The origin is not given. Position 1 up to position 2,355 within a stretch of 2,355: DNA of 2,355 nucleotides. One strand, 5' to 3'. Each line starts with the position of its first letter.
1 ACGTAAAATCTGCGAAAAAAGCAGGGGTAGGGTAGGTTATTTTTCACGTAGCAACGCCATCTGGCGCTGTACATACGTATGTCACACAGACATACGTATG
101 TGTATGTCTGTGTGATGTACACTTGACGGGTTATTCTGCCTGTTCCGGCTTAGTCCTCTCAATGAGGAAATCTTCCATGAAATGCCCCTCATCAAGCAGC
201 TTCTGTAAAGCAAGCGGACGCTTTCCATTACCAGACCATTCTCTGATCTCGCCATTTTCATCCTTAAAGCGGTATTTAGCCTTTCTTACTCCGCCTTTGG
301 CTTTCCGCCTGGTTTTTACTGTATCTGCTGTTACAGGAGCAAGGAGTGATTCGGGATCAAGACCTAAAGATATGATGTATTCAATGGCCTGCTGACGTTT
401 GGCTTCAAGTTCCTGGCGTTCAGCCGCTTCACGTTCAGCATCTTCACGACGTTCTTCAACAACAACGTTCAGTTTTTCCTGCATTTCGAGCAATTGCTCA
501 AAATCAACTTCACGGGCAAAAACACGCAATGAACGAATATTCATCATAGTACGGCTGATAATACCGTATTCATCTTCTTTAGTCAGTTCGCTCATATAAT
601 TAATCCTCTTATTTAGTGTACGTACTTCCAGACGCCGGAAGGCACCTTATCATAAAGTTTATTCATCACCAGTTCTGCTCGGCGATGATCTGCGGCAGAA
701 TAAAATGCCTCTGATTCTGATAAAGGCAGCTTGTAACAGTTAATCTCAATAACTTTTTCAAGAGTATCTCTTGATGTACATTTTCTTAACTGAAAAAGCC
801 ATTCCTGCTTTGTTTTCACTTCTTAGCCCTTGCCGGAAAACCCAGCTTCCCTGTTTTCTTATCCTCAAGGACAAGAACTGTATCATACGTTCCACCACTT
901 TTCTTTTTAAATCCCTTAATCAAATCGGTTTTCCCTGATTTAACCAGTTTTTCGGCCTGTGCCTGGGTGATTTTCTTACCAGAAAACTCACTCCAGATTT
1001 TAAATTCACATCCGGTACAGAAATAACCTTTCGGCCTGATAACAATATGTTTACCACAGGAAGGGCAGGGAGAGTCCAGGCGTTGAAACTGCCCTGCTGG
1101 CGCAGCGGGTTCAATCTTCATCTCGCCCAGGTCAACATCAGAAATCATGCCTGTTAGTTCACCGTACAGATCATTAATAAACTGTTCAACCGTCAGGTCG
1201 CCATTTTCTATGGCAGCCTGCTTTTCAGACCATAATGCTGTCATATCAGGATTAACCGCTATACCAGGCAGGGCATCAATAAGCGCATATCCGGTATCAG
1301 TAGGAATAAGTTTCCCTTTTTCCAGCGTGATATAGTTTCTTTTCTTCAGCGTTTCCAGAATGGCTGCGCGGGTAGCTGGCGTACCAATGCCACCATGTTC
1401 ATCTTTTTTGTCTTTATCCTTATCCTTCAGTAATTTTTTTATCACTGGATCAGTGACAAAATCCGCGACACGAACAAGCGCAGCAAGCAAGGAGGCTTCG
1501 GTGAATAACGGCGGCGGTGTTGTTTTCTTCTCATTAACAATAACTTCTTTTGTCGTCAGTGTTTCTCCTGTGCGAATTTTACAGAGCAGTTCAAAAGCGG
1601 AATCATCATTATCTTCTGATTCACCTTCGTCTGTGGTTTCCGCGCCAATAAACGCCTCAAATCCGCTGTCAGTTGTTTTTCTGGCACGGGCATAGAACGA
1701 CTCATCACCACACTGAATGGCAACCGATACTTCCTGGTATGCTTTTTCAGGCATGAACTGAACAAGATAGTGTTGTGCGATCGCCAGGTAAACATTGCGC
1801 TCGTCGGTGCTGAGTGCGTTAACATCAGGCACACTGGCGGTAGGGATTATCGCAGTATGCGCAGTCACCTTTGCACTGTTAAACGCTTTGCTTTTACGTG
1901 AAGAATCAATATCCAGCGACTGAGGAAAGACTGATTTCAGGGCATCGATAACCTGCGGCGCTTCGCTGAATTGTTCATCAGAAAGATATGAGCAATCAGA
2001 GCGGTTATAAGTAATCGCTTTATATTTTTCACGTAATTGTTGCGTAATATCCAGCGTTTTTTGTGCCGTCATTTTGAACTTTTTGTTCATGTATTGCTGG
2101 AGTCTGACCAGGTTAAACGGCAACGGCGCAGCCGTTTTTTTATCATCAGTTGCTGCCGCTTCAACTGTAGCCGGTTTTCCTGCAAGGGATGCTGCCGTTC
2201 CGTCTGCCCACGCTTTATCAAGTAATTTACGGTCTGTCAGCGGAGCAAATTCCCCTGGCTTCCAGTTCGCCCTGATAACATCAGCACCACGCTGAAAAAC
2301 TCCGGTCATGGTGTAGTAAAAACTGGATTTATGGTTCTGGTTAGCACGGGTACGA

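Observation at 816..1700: Topoisomerase III-like protein with acidic patch, KD-repeat insertion, C4 zinc ribbon and Lys-rich tail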

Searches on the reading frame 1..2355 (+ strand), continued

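Call 76: predict_structure(alignment_id=A2)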
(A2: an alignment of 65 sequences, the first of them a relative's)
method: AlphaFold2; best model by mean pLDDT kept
length: 717 residues; sequences in the alignment: 65
mean_pLDDT: 93.4   pTM: 0.84
mean pLDDT of the five models: 93.4, 93.2, 93.2, 92.5, 92.2
residues with pLDDT >= 90: 636; 70-90: 50; 50-70: 16; < 50: 15
segments of 3 or more residues with pLDDT < 50: 447-453, 622-627
pLDDT, mean of each block of 10 residues (from residue 1): 96 96 96 97 95 97 97 96 98 98 95 97 98 92 97 97 97 96 90 97 98 96 95 94 92 97 97 97 97 97 97 95 94 96 92 95 94 96 96 98 97 97 95 95 59 68 96 97 96 97 96 96 93 93 94 94 94 97 98 98 96 71 52 92 88 94 93 96 93 93 96 67
secondary structure, 60 per line:
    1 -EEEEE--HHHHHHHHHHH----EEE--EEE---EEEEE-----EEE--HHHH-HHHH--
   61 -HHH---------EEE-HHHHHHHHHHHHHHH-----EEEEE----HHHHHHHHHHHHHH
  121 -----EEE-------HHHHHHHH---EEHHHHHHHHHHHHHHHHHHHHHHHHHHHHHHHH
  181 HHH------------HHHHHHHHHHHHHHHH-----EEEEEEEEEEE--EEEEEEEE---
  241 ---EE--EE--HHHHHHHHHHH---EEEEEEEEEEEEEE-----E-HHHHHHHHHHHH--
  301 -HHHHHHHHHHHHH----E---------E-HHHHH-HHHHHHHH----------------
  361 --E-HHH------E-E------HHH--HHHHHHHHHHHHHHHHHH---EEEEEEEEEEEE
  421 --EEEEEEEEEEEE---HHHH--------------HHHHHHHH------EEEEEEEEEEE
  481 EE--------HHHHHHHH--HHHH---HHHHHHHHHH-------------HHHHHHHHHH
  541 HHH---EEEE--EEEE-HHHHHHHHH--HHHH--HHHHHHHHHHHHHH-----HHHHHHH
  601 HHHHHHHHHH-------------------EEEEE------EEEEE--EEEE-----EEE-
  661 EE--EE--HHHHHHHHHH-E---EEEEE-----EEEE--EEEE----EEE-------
elements in order (helices of 4 or more, strands of 3 or more residues): E2-6 H9-19 E24-26 E29-31 E35-39 E45-47 H50-53 H55-58 E74-76 H78-92 E98-102 H107-120 E126-128 H136-143 H149-183 H196-211 E217-227 E230-237 H252-262 E266-279 H287-298 H302-314 H331-335 H337-344 H388-405 E409-420 E423-434 H438-441 H456-463 E470-482 H491-498 H501-504 H508-517 H531-543 E547-550 E553-556 H558-566 H569-572 H575-588 H594-610 E630-634 E641-645 E648-651 E657-659 H669-678 E684-688 E694-697 E700-703 E708-710

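Call 77: list_cluster_members(proteins=[P0058, P0066, P0072, P0079, P0082, P0104, P0110, P0120, P0133, P0143])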
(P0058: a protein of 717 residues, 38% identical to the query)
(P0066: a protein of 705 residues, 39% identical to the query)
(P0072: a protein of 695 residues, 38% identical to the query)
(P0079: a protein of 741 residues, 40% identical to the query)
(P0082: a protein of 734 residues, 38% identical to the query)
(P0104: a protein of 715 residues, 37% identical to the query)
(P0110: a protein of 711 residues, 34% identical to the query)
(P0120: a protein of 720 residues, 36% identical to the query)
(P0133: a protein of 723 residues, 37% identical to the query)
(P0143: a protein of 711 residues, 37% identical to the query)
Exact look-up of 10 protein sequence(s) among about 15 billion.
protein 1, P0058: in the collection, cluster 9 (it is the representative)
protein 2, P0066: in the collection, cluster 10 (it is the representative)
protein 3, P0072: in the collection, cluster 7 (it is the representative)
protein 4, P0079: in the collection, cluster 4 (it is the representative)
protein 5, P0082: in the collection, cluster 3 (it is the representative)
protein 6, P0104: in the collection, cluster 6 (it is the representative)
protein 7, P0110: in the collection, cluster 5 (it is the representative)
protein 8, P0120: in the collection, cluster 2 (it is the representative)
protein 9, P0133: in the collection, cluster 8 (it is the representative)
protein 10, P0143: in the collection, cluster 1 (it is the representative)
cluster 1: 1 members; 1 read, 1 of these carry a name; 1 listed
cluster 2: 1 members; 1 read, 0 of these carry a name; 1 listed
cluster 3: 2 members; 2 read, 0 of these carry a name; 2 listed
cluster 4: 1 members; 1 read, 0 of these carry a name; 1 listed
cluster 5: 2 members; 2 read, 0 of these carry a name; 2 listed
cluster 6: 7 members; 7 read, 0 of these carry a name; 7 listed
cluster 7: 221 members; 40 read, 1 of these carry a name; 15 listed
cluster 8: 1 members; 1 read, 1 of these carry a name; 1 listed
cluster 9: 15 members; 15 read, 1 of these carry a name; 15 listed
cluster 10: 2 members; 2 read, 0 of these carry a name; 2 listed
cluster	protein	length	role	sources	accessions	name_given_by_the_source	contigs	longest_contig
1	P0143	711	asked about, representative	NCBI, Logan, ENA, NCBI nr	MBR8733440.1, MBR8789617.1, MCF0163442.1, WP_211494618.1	DNA topoisomerase 3 [Fusobacterium necrophorum] | DNA topoisomerase [Fusobacterium necrophorum]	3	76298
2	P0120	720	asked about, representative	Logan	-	-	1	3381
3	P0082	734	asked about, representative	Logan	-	-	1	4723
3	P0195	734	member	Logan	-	-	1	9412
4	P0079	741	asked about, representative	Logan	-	-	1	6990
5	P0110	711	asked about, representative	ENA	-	-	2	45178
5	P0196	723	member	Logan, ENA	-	-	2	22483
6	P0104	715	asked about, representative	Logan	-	-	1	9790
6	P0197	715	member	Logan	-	-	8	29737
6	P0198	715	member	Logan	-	-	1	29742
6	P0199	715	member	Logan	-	-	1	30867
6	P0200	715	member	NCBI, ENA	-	-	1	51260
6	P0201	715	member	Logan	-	-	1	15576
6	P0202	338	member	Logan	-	-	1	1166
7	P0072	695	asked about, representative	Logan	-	-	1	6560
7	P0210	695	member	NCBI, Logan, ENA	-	-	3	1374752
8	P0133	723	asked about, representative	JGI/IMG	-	DNA topoisomerase-3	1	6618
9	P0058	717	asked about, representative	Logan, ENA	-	-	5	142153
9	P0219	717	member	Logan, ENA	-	-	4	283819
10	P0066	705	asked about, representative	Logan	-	-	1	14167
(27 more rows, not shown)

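Call 78: find_encoding_contigs(protein=P0210, flank=10000, max_places=2)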
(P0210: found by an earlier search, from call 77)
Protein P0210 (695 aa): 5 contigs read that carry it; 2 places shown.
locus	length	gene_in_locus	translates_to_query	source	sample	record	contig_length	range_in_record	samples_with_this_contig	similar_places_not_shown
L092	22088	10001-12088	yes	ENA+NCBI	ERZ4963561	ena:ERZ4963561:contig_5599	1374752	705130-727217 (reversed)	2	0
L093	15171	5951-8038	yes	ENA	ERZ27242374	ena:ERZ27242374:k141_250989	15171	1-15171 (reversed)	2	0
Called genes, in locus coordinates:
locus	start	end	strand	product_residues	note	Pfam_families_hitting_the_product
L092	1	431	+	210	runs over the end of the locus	-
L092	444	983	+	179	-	-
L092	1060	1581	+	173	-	-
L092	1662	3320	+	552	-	-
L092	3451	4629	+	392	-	PF13180:PDZ_2, PF05580:Peptidase_S55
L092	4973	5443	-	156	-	PF12844:HTH_19 (weak), PF13560:HTH_31 (weak), PF01381:HTH_3, PF13443:HTH_26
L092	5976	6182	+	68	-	-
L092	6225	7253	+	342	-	PF09681:Phage_rep_org_N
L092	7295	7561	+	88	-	-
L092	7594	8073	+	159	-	-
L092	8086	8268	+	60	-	-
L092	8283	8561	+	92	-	-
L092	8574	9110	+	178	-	-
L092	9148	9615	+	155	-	-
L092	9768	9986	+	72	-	-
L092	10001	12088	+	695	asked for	PF01751:Toprim, PF01131:Topoisom_bac, PF13342:Toprim_Crpt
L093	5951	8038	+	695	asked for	PF01751:Toprim, PF01131:Topoisom_bac, PF13342:Toprim_Crpt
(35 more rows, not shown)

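Call 79: find_encoding_contigs(protein=P0219, flank=10000, max_places=2)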
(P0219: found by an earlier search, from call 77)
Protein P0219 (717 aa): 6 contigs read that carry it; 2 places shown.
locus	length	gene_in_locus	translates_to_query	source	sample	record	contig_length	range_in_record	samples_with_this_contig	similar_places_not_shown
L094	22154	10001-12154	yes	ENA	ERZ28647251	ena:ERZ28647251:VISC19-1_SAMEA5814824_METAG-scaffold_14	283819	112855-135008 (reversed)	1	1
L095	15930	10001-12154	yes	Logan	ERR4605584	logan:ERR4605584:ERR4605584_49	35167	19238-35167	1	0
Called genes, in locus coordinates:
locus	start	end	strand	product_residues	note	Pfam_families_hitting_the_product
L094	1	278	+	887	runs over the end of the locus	PF26635:DUF8208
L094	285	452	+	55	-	-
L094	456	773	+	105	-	PF17332:DUF5592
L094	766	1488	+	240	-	PF26593:TraC-like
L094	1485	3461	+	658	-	-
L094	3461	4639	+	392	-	-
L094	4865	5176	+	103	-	-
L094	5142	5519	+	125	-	-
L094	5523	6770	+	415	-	PF18555:MobL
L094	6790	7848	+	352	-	PF13702:Lysozyme_like, PF05382:Amidase_5 (weak), PF00877:NLPC_P60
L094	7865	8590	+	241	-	-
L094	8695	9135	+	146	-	PF09643:YopX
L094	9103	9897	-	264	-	-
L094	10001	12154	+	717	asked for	PF01751:Toprim, PF01131:Topoisom_bac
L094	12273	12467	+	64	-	-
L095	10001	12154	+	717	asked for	PF01751:Toprim, PF01131:Topoisom_bac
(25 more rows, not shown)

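Call 85: fold_search(model_id=the predicted structure, library=pdb)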
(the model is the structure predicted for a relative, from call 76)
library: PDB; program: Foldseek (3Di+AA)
matches with E <= 10: 499; with E <= 0.001: 57
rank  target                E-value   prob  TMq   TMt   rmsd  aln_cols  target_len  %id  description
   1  1i7d_A                4.9e-62  1.00  0.77  0.89   2.9       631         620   37  NONCOVALENT COMPLEX OF E.COLI DNA TOPOISOMERASE III WITH AN 8-BASE SINGLE-STRANDED DNA OLIGONUCLEOTIDE (released 2001-06-29)
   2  2o19_A                2.6e-61  1.00  0.72  0.81   4.8       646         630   36  Structure of E. coli topoisomersae III in complex with an 8-base single stranded oligonucleotide. Frozen in glycerol a (released 2007-04-03)
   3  2o59_A                2.9e-61  1.00  0.71  0.82   4.4       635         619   36  Structure of E. coli topoisomerase III in complex with an 8-base single stranded oligonucleotide. Frozen in glycerol p (released 2007-04-03)
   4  2o59_B                7.7e-61  1.00  0.78  0.88   2.7       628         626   37  Structure of E. coli topoisomerase III in complex with an 8-base single stranded oligonucleotide. Frozen in glycerol p (released 2007-04-03)
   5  2o19_B                1.6e-60  1.00  0.77  0.87   2.8       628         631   37  Structure of E. coli topoisomersae III in complex with an 8-base single stranded oligonucleotide. Frozen in glycerol a (released 2007-04-03)
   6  2o5c_A                9.2e-60  1.00  0.72  0.80   4.2       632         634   37  Structure of E. coli topoisomerase III in complex with an 8-base single stranded oligonucleotide. Frozen in glucose pH (released 2007-04-03)
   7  2o5c_B                3.0e-59  1.00  0.74  0.84   3.8       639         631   37  Structure of E. coli topoisomerase III in complex with an 8-base single stranded oligonucleotide. Frozen in glucose pH (released 2007-04-03)
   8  1d6m                  7.8e-57  1.00  0.69  0.81   4.6       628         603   36  CRYSTAL STRUCTURE OF E. COLI DNA TOPOISOMERASE III (released 2000-10-14)
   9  6cqi_A                5.4e-37  1.00  0.61  0.63  12.8       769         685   20  2.42A Crystal structure of Mycobacterium tuberculosis Topoisomerase I in complex with an oligonucleotide MTS2-11 (released 2018-05-30)
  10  9gdc_F                4.0e-36  1.00  0.61  0.53  11.7       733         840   20  RNAP-TopoI complex on bubble scaffold - single-bubble configuration (released 2025-11-05)
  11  6pcm_A                4.2e-36  1.00  0.58  0.53  14.0       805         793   20  Crystal Structure of Mycobacterium smegmatis Topoisomerase I with ssDNA bound to both N- and C-terminal domains (released 2020-03-25)
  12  5gve_A                9.0e-36  1.00  0.59  0.68   6.2       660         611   21  Human TOP3B-TDRD3 complex (released 2017-06-14)
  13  9ca1_A                1.1e-35  1.00  0.64  0.74   5.1       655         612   21  Human TOP3B-TDRD3 core complex in DNA religation state (released 2024-07-17)
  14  6pcm_B                1.2e-35  1.00  0.56  0.52  13.9       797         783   20  Crystal Structure of Mycobacterium smegmatis Topoisomerase I with ssDNA bound to both N- and C-terminal domains (released 2020-03-25)
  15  9c9y_A                1.3e-35  1.00  0.64  0.75   5.3       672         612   20  Human TOP3B-TDRD3 core complex in DNA pre-cleavage state (released 2024-07-17)
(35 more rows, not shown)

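Call 87: search_protein_families(proteins=[L001:8977-9549:-], library=ncbifam, max_evalue=0.01)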
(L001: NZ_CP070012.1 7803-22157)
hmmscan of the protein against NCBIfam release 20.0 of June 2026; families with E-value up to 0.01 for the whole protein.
L001:8977-9549:- (191 aa): 0 families

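Call 88: profile_search(protein=L001:8977-9549:-)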
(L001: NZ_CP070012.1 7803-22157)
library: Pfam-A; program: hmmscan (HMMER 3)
A. the first sequence (191 residues): domains with independent E <= 10: 0; with E <= 0.001: 0
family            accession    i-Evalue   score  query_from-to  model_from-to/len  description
(no Pfam family matches the first sequence, even at E <= 10)
